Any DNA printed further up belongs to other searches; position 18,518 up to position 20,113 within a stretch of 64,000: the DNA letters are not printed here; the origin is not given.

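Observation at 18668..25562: Six-gene minus-strand operon: orphan import-type ABC ATPase, HlyD adaptor, FtsX/LolE-like permease, LolD ATPase, secreted M20 peptidase and one-POTRA Omp85 barrel, with ATGA coupling of peptidase and barrel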

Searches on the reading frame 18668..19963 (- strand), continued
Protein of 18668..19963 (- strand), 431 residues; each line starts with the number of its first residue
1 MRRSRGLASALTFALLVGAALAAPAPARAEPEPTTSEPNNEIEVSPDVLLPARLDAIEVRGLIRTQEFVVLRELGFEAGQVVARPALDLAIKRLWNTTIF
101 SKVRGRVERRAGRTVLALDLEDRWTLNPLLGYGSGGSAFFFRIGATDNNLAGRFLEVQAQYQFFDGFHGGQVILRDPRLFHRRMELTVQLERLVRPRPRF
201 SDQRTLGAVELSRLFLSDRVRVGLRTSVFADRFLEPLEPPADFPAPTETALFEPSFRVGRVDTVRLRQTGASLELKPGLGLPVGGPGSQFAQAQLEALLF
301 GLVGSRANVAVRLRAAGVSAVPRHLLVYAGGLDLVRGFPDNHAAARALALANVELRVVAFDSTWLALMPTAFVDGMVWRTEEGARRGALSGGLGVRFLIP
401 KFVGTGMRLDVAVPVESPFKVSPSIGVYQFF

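Call 26: search_protein_families(library=pfam, proteins=[L029:5928-9158:+, L029:11019-13559:+, L029:13483-14868:+, L042:1430-2308:+, L042:4628-5911:+, L042:8603-10057:+, L021:12022-12591:+, L021:12660-14045:-, L021:13919-15289:+, L025:6100-9813:+], max_evalue=0.001)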
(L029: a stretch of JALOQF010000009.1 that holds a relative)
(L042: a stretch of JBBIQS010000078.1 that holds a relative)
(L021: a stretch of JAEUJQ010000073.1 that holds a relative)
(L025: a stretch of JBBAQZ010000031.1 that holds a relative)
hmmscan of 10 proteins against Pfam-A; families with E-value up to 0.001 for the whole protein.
L029:5928-9158:+ (1076 aa): 5 families
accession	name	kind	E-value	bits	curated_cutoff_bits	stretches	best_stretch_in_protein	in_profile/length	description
PF22544.2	HYDIN_VesB_CFA65-like_Ig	-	1.1e-14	54.9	25.5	0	178-278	5-100/100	HYDIN/CFA65/VesB-like, Ig-like domain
PF15780.11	ASH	-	1.9e-10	41.2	27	1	181-262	13-89/98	Abnormal spindle-like microcephaly-assoc'd, ASPM-SPD-2-Hydin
PF22073.2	Cep192_D4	-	5e-10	40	35.5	0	285-390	5-112/112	Cep192 domain 4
PF24291.1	Ig_CFAP65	-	0.00022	21.4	27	0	235-281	73-117/121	Cilia- and flagella-associated protein 65-like, Ig-like domain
PF07610.17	DUF1573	-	0.00056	20.3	26.1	0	63-95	6-38/98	Protein of unknown function (DUF1573)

L029:11019-13559:+ (846 aa): 1 family
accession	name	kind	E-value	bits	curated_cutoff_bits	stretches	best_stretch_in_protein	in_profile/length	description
PF02687.27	FtsX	-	6.6e-13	49.2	25.5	1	710-838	2-120/120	FtsX-like permease C-terminal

L029:13483-14868:+ (461 aa): 1 family
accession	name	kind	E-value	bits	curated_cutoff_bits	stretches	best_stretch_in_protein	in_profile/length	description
PF02687.27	FtsX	-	5.3e-15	56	25.5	1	326-453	2-120/120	FtsX-like permease C-terminal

L042:1430-2308:+ (292 aa): 3 families
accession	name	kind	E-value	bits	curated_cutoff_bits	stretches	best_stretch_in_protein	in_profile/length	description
PF12706.13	Lactamase_B_2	-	1.8e-09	37.9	27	1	48-151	3-113/200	Beta-lactamase superfamily domain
PF00753.33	Lactamase_B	-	1.4e-07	32.1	22.7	1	41-117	11-80/196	Metallo-beta-lactamase superfamily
PF13483.12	Lactamase_B_3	-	4.3e-07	30.5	24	1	30-242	1-157/160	Beta-lactamase superfamily domain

L042:4628-5911:+ (427 aa): 2 families
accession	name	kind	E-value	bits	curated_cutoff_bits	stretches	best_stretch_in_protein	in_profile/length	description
PF02687.27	FtsX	-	6e-18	65.5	25.5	1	295-414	2-117/120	FtsX-like permease C-terminal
PF12704.14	MacB_PCD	-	1.3e-10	42.4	27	1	40-240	1-185/207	MacB-like periplasmic core domain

L042:8603-10057:+ (484 aa): 2 families
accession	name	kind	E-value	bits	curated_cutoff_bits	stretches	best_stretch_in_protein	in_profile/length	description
PF02687.27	FtsX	-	7e-15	55.6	25.5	1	352-466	2-114/120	FtsX-like permease C-terminal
PF12704.14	MacB_PCD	-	8.6e-11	42.9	27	1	97-321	1-206/207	MacB-like periplasmic core domain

L021:12022-12591:+ (189 aa): 1 family
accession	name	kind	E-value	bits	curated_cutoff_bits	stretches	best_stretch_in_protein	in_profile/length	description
PF00160.26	Pro_isomerase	-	6.7e-48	163.4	21.7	1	26-186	3-159/159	Cyclophilin type peptidyl-prolyl cis-trans isomerase/CLD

L021:12660-14045:- (461 aa): 2 families
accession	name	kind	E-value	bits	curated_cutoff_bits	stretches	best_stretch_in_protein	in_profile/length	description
PF04151.21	PPC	-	5e-17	63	25.9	1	379-446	2-69/70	Bacterial pre-peptidase C-terminal domain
PF18626.7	Gln_deamidase_2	-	2.4e-15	57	25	1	95-179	13-104/106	Glutaminase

L021:13919-15289:+ (456 aa): 2 families
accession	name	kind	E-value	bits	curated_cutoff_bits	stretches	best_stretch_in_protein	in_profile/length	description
PF12706.13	Lactamase_B_2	-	5.4e-10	39.6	27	1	202-403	1-200/200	Beta-lactamase superfamily domain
PF13483.12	Lactamase_B_3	-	2.2e-09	37.9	24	1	187-402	2-160/160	Beta-lactamase superfamily domain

L025:6100-9813:+ (1237 aa): 11 families
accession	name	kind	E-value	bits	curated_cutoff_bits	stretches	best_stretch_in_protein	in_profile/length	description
PF12969.12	DUF3857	-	6.8e-30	104.8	24.6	1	653-820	2-168/170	Domain of Unknown Function with PDB structure (DUF3857)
PF14559.12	TPR_19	-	2.8e-10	40.8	25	2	376-436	8-65/68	Tetratricopeptide repeat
PF07719.23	TPR_2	-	1.2e-09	37.9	27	0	567-599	2-34/34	Tetratricopeptide repeat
PF00515.34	TPR_1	-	4.1e-09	36.3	27.8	0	504-529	7-32/34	Tetratricopeptide repeat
PF13428.12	TPR_14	-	9.7e-09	35.5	23.5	0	502-541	5-44/44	Tetratricopeptide repeat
PF13414.12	TPR_11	-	2.1e-08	34.2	26.8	0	508-529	4-25/42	TPR repeat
PF01841.26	Transglut_core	-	7.5e-07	29.9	23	1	880-952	12-81/108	Transglutaminase-like superfamily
PF13181.12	TPR_8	-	8.7e-07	29.1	25.7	0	571-599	6-34/34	Tetratricopeptide repeat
PF13432.12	TPR_16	-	9.9e-06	26.3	32.7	1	536-600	1-65/65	Tetratricopeptide repeat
PF12970.12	DUF3858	-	0.00026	21.6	27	1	1135-1217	23-105/116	Domain of Unknown Function with PDB structure (DUF3858)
PF12895.13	ANAPC3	-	0.00041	21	27.2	0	384-444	11-70/82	Anaphase-promoting complex, cyclosome, subunit 3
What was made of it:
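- Closest known: YbbAP-TesA. Same: In L042 an FtsX gene starts immediately after the M20 gene (call 26).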

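Call 27: predict_structure(alignment_id=A1)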
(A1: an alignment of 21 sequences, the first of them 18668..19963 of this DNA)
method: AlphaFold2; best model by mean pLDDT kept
length: 431 residues; sequences in the alignment: 21
mean_pLDDT: 85.8   pTM: 0.80
mean pLDDT of the five models: 85.8, 84.2, 82.6, 81.8, 79.2
residues with pLDDT >= 90: 238; 70-90: 138; 50-70: 37; < 50: 18
segments of 3 or more residues with pLDDT < 50: 23-36
pLDDT, mean of each block of 10 residues (from residue 1): 59 73 46 51 91 97 92 95 95 90 94 96 76 61 79 83 77 92 94 84 94 95 97 78 88 97 89 98 84 98 94 96 90 84 93 95 89 95 92 90 77 81 72 40
secondary structure, 60 per line:
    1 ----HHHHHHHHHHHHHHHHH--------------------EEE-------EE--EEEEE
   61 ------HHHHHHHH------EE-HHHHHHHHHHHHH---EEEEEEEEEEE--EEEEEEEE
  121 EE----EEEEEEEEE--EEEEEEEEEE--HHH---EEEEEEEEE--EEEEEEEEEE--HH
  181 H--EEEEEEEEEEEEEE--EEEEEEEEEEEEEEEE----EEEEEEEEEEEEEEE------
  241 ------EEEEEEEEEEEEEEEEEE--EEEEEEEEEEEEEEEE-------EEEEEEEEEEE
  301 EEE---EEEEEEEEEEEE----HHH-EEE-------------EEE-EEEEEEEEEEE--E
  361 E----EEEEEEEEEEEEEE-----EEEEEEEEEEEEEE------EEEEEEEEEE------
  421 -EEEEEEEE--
elements in order: H5-21 E42-44 E56-60 H67-74 H84-96 E100-110 E113-122 E127-135 E138-147 E156-164 E167-176 E184-197 E200-215 E220-234 E247-264 E267-282 E290-303 E307-318 E327-329 E343-345 E347-357 E366-379 E385-398 E405-414 E422-429
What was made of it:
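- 18668..19963 (-): g6: BamA/TamA-like Omp85 protein, 431 aa. It has a signal peptide, one POTRA domain and a 16-strand barrel. The L6 loop carries LVRGF and the C-terminus ends in GVYQFF. The AF2 model has pLDDT 85.8 and pTM 0.80 (call 27).
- On Omp85 superfamily (BamA/TamA-like branch): The AF2 model (pLDDT 85.8) shows 16 barrel strands after residue 127 (call 27). There is one beta-alpha-alpha-beta-beta unit at residues 56-122 (call 27).
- On TpsB transporters (two-partner secretion): It has one POTRA domain (call 27).
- The barrel model has no periplasmic duct for an adaptor hairpin to dock onto (call 27).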

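Call 30: fold_search(model_id=the predicted structure, library=pdb)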
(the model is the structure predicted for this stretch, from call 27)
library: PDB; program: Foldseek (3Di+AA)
matches with E <= 10: 695; with E <= 0.001: 115
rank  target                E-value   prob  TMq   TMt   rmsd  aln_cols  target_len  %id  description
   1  9hg5_A                5.4e-16  1.00  0.70  0.40   5.3       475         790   13  BAM-SurA complex in the swing-in state with full length BamC resolved (released 2025-04-16)
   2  9co0_A                7.6e-15  1.00  0.68  0.48   6.0       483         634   15  CryoEM structure of BAM in complex with the PTB2 open-state inhibitor (in SMA nanodisc) (released 2024-12-25)
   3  8qpv_A                8.0e-15  1.00  0.70  0.41   5.7       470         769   15  Handover Complex: BAM bound OmpX and extended SurA (released 2024-09-25)
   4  6lyq_A                8.3e-15  1.00  0.57  0.35   7.0       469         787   15  Structure of the BAM complex (released 2021-01-06)
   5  9cnx_A                1.0e-14  1.00  0.57  0.36   7.0       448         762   16  CryoEM structure of BAM in complex with the PTB1 closed-state inhibitor (in DDM detergent) (released 2024-12-25)
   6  7tt4_A                1.3e-14  1.00  0.71  0.51   5.2       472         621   15  BamABCDE bound to substrate EspP class 6 (released 2022-03-30)
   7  7tt6_A                1.6e-14  1.00  0.68  0.59   5.2       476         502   15  BamABCDE bound to substrate EspP in the intermediate-open EspP state (released 2022-03-30)
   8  7tt3_A                2.1e-14  1.00  0.69  0.50   5.8       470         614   15  BamABCDE bound to substrate EspP class 5 (released 2022-03-30)
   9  8bo2_A                2.3e-14  1.00  0.66  0.39   5.5       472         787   15  BAM-EspP complex structure with BamA-S425C/EspP-S1299C mutations in nanodisc (released 2023-04-26)
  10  6v05_A                2.9e-14  1.00  0.69  0.41   6.0       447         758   16  Cryo-EM structure of a substrate-engaged Bam complex (released 2020-06-10)
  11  5d0o_A                2.9e-14  1.00  0.59  0.36   6.6       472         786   14  BamABCDE complex, outer membrane beta barrel assembly machinery entire complex (released 2016-03-09)
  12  7bnq_A                3.0e-14  1.00  0.59  0.36   6.8       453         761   15  Lateral-closed conformation of the lid-locked BAM complex (BamA E435C S665C, BamBDCE) by cryoEM (released 2021-06-02)
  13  8qp5_A                3.2e-14  1.00  0.68  0.49   5.2       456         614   16  Release Complex: BAM bound EspP (SurA released) (released 2024-09-25)
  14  4c00                  3.5e-14  1.00  0.62  0.51   5.5       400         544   15  Crystal structure of TamA from E. coli (released 2013-09-25)
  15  7tt5_A                4.5e-14  1.00  0.69  0.60   5.2       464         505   15  BamABCDE bound to substrate EspP in the open-sheet EspP state (released 2022-03-30)
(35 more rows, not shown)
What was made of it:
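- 18668..19963 (-): Foldseek's best matches are BamA (E 5e-16) and TamA (call 30).
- On Omp85 superfamily (BamA/TamA-like branch): Foldseek matches BamA with E 5e-16 and TM 0.70, and also TamA (call 30).
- Closest known: BamA / TamA and the 'BamA-like' subfamily with 1-3 POTRA domains. Same: The best structural matches are BamA and TamA (call 30).
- Checked: g6: a weak Omp85/BamA sequence match, made firm by the structure prediction (calls 27 and 30).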

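Call 34: search_protein_families(library=pfam, proteins=[L010:8828-9919:+, L036:8444-9886:+, L021:8691-9926:-, L023:9397-9927:-, L039:1550-2848:-, L011:7837-8829:+, L009:7039-8352:-, L009:6382-7038:-, L014:14661-17270:+, L046:822-4265:+], max_evalue=0.001)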
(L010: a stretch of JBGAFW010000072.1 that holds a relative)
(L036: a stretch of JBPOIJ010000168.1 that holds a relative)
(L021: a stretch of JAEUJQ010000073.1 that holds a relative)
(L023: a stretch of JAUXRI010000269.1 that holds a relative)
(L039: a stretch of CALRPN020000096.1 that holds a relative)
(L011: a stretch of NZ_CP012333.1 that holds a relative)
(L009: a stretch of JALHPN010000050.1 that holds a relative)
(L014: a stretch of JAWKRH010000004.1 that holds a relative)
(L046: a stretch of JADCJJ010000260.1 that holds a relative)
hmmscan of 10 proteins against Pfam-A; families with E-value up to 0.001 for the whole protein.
L010:8828-9919:+ (363 aa): 1 family
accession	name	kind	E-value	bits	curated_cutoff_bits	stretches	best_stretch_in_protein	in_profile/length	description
PF00691.25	OmpA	-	1.1e-18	67.8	27.2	1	246-345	1-98/98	OmpA family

L036:8444-9886:+ (480 aa): 0 families

L021:8691-9926:- (411 aa): 2 families
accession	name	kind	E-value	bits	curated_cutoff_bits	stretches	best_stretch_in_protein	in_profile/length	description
PF08668.18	HDOD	-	1.8e-35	122.7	22.9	1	137-325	1-195/196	HDOD domain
PF01966.28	HD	-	1.4e-05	25.8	22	1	233-330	3-92/116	HD domain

L023:9397-9927:- (176 aa): 0 families

L039:1550-2848:- (432 aa): 1 family
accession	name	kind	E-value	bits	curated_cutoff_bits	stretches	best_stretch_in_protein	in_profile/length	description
PF25174.1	Beta-prop_THOC3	-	7.4e-08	32.2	305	1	232-421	71-231/272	THOC3 beta-propeller domain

L011:7837-8829:+ (330 aa): 0 families

L009:7039-8352:- (437 aa): 2 families
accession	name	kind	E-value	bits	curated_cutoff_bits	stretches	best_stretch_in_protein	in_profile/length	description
PF21570.3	ArgZ-like_C_2nd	-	1.8e-89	299.4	27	1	217-428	2-213/213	Arginine dihydrolase ArgZ-like, C-terminal, Rossmann fold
PF21571.2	ArgZ-like_C_1st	-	1.5e-23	83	27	1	128-215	1-84/84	Arginine dihydrolase ArgZ-like, C-terminal, first region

L009:6382-7038:- (218 aa): 1 family
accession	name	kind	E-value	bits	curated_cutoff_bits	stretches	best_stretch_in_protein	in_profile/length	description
PF07690.21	MFS_1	-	3.7e-05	23.3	33.4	1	12-199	2-173/347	Major Facilitator Superfamily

L014:14661-17270:+ (869 aa): 2 families
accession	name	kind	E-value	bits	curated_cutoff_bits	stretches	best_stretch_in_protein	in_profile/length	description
PF01136.24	Peptidase_U32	-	2.5e-89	299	22.4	2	82-303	2-230/233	Peptidase family U32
PF12392.13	DUF3656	-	3.6e-20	73.1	22.1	1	403-519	1-107/109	Collagenase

L046:822-4265:+ (1147 aa): 7 families
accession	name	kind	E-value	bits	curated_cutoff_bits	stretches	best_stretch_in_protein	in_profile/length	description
PF22544.2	HYDIN_VesB_CFA65-like_Ig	-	1.5e-16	60.8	25.5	0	356-453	3-94/100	HYDIN/CFA65/VesB-like, Ig-like domain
PF15780.11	ASH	-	5.2e-14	52.7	27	1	253-334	13-89/98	Abnormal spindle-like microcephaly-assoc'd, ASPM-SPD-2-Hydin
PF22073.2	Cep192_D4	-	8e-13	49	35.5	0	357-461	5-112/112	Cep192 domain 4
PF24507.1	Ig_CFAP65_4th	-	6.6e-06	26.9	27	0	183-218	21-56/76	CFAP65, fourth Ig-like domain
PF13519.12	VWA_2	-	7e-05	23.8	27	1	875-993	1-105/107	von Willebrand factor type A domain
PF07610.17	DUF1573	-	0.00025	21.4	26.1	0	357-396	2-41/98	Protein of unknown function (DUF1573)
PF24291.1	Ig_CFAP65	-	0.00047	20.4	27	0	307-353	73-117/121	Cilia- and flagella-associated protein 65-like, Ig-like domain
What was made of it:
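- Tried and rejected: What replaces M20 in loci that lack it (calls 26, 34).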

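Call 47: search_protein_families(library=pfam, proteins=[L010:5561-8140:-], max_evalue=0.001)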
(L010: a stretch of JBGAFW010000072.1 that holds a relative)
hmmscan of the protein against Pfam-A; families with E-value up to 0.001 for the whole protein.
L010:5561-8140:- (859 aa): 2 families
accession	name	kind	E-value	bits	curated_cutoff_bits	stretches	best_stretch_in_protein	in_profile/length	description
PF02687.27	FtsX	-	1.3e-25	90.2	25.5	2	330-450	2-120/120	FtsX-like permease C-terminal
PF12704.14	MacB_PCD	-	4.3e-06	27.6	27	1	80-295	5-206/207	MacB-like periplasmic core domain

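Call 67: find_encoding_contigs(protein=window:18668-19963:-, flank=10000, max_places=3)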
Protein window:18668-19963:- (431 aa): 8 contigs read that carry it; 3 places shown.
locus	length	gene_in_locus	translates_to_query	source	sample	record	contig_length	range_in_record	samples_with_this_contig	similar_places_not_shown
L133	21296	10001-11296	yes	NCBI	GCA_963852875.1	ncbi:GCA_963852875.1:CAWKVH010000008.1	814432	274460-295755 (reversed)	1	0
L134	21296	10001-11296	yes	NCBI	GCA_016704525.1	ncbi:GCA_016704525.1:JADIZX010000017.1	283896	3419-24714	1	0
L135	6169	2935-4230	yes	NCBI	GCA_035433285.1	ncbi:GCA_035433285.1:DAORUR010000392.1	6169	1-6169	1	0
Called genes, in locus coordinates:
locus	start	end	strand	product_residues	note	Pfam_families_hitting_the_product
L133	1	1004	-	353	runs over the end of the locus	PF16697:Yop-YscD_cpl, PF00498:FHA, PF16697:Yop-YscD_cpl, PF00498:FHA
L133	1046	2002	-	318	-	PF02951:GSH-S_N, PF02955:GSH-S_ATP, PF08443:RimK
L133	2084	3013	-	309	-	PF13490:zf-HC2 (faint)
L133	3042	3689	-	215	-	PF04542:Sigma70_r2, PF22029:PhyR_sigma2 (weak), PF08281:Sigma70_r4_2, PF04545:Sigma70_r4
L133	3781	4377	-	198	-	-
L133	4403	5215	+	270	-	PF00005:ABC_tran, PF13304:AAA_21 (faint)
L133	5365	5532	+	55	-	-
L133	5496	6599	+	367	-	PF25885:HH_EMRA (weak), PF25954:Beta-barrel_RND_2, PF25989:YknX_C (weak)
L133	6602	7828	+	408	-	PF12704:MacB_PCD, PF02687:FtsX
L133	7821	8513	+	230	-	PF00005:ABC_tran, PF13304:AAA_21 (faint)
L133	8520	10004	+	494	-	PF04389:Peptidase_M28 (faint), PF01546:Peptidase_M20, PF07687:M20_dimer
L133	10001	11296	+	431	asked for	-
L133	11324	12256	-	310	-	-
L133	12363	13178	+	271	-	-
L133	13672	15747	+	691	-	-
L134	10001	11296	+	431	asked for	-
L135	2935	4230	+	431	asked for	-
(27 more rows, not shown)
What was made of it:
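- Checked: Public gene calls on two near-identical assemblies agree (call 67).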

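Call 69: search_protein_representatives(alignment_id=A1)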
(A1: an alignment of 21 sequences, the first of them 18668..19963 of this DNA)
Query: 21 sequences, 419 profile positions. Proteins with E-value up to 0.001 (for the whole library): 5858; up to 1e-10: 1048; up to 1e-30: 231. The best 150 are listed.
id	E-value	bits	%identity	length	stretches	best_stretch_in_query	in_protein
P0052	1.2e-174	597.3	-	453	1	15-419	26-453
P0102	1.1e-160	551.3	-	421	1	25-419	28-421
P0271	4.0e-156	536.4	-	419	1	12-419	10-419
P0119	1.6e-154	531.1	-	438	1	9-419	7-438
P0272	4.3e-154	529.7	-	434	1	14-419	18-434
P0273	4.6e-142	490.1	-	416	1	29-419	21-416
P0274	4.4e-137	473.7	-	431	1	19-419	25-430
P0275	8.4e-137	472.7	-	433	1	7-419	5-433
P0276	2.2e-136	471.3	-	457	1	9-419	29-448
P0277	5.2e-136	470.1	-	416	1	34-419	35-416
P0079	2.1e-135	468.1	-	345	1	98-419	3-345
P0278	1.4e-134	465.4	-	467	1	15-419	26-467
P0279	1.9e-134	465.0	-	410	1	36-419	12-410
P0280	2.4e-134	464.6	-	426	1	8-419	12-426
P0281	6.5e-131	453.3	-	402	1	32-419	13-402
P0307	6.1e-67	242.6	-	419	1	34-419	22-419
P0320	5.1e-61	223.1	-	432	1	39-419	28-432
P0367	5.6e-55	203.2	-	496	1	39-419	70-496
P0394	3.1e-49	184.3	-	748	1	36-419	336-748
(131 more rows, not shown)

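Call 70: search_protein_families(library=pfam, proteins=[P0394, P0307, P0320, P0367], max_evalue=0.001)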
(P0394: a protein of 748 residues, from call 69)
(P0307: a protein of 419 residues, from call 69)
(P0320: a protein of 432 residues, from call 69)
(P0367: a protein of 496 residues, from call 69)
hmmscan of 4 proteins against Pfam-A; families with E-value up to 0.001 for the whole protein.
P0394 (748 aa): 3 families
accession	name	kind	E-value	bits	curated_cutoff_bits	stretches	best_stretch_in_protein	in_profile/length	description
PF00149.33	Metallophos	-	3.8e-08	34.4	21.5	1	5-85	3-79/191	Calcineurin-like phosphoesterase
PF07244.20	POTRA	-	3.3e-06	28.1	21.3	1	341-412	2-79/79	Surface antigen variable number repeat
PF03865.19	ShlB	-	0.00057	19.9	22.7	0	636-692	237-293/311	Haemolysin secretion/activation protein ShlB/FhaC/HecB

P0307 (419 aa): 2 families
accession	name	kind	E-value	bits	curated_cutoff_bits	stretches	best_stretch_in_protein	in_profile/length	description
PF07244.20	POTRA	-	1.7e-07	32.2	21.3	1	30-93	3-77/79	Surface antigen variable number repeat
PF01103.29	Omp85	-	3.3e-07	30.6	24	1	255-415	132-321/325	Omp85 superfamily domain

P0320 (432 aa): 2 families
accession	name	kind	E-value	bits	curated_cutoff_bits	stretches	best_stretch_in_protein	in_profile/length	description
PF01103.29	Omp85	-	6.4e-14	52.6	24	1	145-419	20-309/325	Omp85 superfamily domain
PF07244.20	POTRA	-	2.2e-07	31.9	21.3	1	31-99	3-78/79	Surface antigen variable number repeat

P0367 (496 aa): 2 families
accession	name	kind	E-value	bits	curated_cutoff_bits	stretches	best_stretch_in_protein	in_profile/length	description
PF01103.29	Omp85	-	1e-12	48.6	24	1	205-485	13-311/325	Omp85 superfamily domain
PF07244.20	POTRA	-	8.3e-05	23.7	21.3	1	71-123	1-60/79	Surface antigen variable number repeat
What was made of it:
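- Closest known: PlpD / type Vd secretion. Same: A Metallophos-POTRA-Omp85 fusion, P0394, scores 184 bits against this family's profile (calls 69, 70).
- A relative scoring 184 bits against the family profile is a Metallophos-POTRA-Omp85 fusion (calls 69, 70). Enzyme-Omp85 fusions in related proteins (call 70), and PlpD, suggest that the hydrolase is cargo rather than a helper.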
